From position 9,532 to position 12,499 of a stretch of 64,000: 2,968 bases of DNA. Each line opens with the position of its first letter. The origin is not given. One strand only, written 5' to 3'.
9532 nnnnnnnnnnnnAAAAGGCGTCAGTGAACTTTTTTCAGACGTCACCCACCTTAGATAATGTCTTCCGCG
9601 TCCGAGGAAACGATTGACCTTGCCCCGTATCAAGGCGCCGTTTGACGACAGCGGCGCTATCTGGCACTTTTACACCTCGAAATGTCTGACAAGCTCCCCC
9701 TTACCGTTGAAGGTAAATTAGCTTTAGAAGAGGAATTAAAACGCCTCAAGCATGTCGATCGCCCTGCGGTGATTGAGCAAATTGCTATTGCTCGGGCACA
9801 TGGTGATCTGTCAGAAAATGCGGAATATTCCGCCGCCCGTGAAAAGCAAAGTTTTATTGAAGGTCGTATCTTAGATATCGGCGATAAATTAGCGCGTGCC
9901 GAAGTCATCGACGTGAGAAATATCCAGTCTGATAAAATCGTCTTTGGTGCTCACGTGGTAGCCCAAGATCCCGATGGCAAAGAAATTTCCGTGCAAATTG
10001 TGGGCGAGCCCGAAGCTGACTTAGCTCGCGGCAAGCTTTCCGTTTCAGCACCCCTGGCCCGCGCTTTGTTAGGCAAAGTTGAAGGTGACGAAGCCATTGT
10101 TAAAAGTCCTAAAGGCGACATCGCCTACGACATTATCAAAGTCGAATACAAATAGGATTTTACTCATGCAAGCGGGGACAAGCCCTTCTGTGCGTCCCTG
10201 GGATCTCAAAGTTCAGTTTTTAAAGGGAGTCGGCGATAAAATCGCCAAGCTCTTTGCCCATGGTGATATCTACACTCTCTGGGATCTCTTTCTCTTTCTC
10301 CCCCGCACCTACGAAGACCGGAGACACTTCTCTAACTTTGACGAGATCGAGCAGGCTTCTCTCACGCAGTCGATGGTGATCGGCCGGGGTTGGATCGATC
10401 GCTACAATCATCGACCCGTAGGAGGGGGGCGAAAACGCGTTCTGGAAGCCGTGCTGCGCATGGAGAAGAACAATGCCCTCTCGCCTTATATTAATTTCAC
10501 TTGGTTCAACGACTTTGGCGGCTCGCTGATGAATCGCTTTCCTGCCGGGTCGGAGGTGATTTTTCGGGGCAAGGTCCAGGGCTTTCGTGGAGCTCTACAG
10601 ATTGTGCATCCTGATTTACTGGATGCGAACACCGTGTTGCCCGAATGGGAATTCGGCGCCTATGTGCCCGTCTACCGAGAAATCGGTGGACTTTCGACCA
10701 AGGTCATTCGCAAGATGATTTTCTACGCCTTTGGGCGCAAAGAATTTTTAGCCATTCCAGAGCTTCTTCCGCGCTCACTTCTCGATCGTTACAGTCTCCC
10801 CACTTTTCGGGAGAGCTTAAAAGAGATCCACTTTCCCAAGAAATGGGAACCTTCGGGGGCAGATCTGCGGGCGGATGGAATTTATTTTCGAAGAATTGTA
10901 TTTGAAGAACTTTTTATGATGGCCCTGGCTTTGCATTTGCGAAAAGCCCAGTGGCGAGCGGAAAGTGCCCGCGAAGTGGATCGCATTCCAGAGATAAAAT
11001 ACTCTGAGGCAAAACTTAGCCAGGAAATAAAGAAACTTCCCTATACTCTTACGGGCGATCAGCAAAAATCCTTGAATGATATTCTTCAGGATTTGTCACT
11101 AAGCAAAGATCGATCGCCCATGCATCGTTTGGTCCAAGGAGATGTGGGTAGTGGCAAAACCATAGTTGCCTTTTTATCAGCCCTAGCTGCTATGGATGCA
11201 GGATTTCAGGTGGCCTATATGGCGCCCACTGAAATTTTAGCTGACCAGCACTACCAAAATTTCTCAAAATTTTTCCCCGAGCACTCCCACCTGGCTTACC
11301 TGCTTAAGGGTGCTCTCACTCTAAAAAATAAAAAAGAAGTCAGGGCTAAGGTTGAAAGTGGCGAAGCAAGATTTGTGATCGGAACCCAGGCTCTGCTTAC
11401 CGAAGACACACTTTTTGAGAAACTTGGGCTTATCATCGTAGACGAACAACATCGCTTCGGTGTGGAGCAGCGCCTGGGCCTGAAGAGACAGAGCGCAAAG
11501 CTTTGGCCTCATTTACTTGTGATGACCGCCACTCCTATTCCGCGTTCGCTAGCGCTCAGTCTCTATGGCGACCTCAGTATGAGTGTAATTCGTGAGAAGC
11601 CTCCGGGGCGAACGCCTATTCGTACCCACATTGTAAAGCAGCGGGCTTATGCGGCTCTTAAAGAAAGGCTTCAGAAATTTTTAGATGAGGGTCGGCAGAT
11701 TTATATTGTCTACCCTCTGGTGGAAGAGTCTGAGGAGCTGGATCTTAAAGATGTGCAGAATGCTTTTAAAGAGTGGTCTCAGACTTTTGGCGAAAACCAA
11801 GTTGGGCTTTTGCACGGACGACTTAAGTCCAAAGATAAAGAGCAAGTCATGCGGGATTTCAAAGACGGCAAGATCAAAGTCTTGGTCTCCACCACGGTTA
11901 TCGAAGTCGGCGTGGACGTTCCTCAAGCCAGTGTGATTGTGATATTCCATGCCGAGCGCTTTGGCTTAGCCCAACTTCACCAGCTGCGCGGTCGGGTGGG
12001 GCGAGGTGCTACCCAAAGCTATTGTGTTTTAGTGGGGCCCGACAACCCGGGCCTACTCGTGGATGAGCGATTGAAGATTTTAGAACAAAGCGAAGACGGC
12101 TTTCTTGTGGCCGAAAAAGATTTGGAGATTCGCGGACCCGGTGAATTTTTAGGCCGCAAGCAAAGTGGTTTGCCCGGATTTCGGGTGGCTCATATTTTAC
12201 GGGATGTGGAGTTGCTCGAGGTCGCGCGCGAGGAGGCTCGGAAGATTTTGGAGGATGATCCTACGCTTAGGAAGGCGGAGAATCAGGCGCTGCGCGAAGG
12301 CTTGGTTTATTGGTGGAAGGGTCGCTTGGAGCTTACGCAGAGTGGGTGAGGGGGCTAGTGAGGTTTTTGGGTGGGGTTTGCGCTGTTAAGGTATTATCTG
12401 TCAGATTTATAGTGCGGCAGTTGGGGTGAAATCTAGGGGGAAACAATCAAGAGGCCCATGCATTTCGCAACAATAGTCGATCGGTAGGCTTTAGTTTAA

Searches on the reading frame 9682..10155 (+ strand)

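Call 28: search_protein_families(library=ncbifam, proteins=[window:9682-10155:+], max_evalue=0.00001)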
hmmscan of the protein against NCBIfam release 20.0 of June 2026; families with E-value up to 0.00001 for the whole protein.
window:9682-10155:+ (157 aa): 13 families
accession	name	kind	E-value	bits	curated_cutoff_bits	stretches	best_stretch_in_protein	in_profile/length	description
NF001261.0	PRK00226.1-2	equivalog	9.9e-60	201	167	1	3-157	2-157/157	transcription elongation factor GreA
NF001264.0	PRK00226.1-5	equivalog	6.3e-58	195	180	1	3-156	2-157/158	transcription elongation factor GreA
TIGR01462.1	greA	subfamily_domain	7e-50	169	139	1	6-155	1-151/151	transcription elongation factor GreA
NF001263.0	PRK00226.1-4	equivalog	4.8e-48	163.1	145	1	2-155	4-158/160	transcription elongation factor GreA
NF001260.0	PRK00226.1-1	equivalog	2.3e-38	131.3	234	1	5-155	6-157/160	transcription elongation factor GreA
NF002506.1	PRK01885.1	equivalog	3.9e-36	124.1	188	1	7-157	5-155/156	transcription elongation factor GreB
TIGR01461.1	greB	equivalog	3e-34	118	171.05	1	7-156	5-154/156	transcription elongation factor GreB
NF011309.0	PRK14720.1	equivalog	1.9e-26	92.5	714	1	16-155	761-901/906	transcription elongation factor GreA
NF001262.0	PRK00226.1-3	equivalog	3.4e-18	65.9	161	1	7-148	9-152/165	transcription elongation factor GreA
NF004969.0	PRK06330.1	equivalog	1e-16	60.7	697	1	8-144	570-706/718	transcript cleavage factor/unknown domain fusion protein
NF004973.0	PRK06342.1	equivalog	3.5e-13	49.6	159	1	32-142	41-151/160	transcription elongation factor GreA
NF004548.0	PRK05892.1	equivalog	4.3e-11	43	126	1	6-155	7-155/158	nucleoside diphosphate kinase regulator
NF004396.0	PRK05753.1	equivalog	1.2e-08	34.8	109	1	65-155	34-126/137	nucleoside diphosphate kinase regulator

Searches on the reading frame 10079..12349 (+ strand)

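Call 28: search_protein_families(library=ncbifam, proteins=[window:10079-12349:+], max_evalue=0.00001)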
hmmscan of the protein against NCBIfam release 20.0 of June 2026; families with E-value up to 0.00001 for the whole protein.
window:10079-12349:+ (756 aa): 39 families (the best 25 are shown)
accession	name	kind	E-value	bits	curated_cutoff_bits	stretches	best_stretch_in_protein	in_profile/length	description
NF008168.0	PRK10917.2-2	equivalog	1.6e-231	770.9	718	1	33-754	101-793/795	ATP-dependent DNA helicase RecG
NF008165.0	PRK10917.1-3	equivalog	5.2e-224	745.7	711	1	43-749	8-685/692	ATP-dependent DNA helicase RecG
TIGR00643.1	recG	equivalog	3e-202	673.7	659.4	1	64-720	3-629/629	ATP-dependent DNA helicase RecG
NF008170.0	PRK10917.2-4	equivalog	3.2e-191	637.3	975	1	31-741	119-811/826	ATP-dependent DNA helicase RecG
NF008164.0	PRK10917.1-2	equivalog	1.2e-188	628.6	785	1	40-742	10-689/704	ATP-dependent DNA helicase RecG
NF008163.0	PRK10917.1-1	equivalog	1.1e-185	618.8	796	1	43-730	9-674/692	ATP-dependent DNA helicase RecG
NF008166.0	PRK10917.1-4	equivalog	3.1e-183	610.6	864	1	55-732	23-689/705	ATP-dependent DNA helicase RecG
NF008167.0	PRK10917.2-1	equivalog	1.3e-145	486.4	995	1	49-734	10-723/744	ATP-dependent DNA helicase RecG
TIGR00580.2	mfd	equivalog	4.6e-108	362.8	800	1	295-697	405-798/907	transcription-repair coupling factor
NF008169.0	PRK10917.2-3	equivalog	7.6e-100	335.2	555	1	58-722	10-605/610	ATP-dependent DNA helicase RecG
NF007966.0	PRK10689.1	equivalog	1.2e-79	268.3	1329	1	317-716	594-982/1148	transcription-repair coupling factor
NF010337.0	PRK13766.1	equivalog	2.3e-16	59.1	610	2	582-653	408-478/781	Hef nuclease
TIGR00595.1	priA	equivalog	6.3e-16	58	230.35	1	351-464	1-109/509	replication restart helicase PriA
NF004067.0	PRK05580.1-4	equivalog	2.8e-15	55.7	763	1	289-469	169-339/737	primosomal protein N'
NF004069.0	PRK05580.2-1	equivalog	3.9e-13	48.7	767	1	313-459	101-233/612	primosomal protein N'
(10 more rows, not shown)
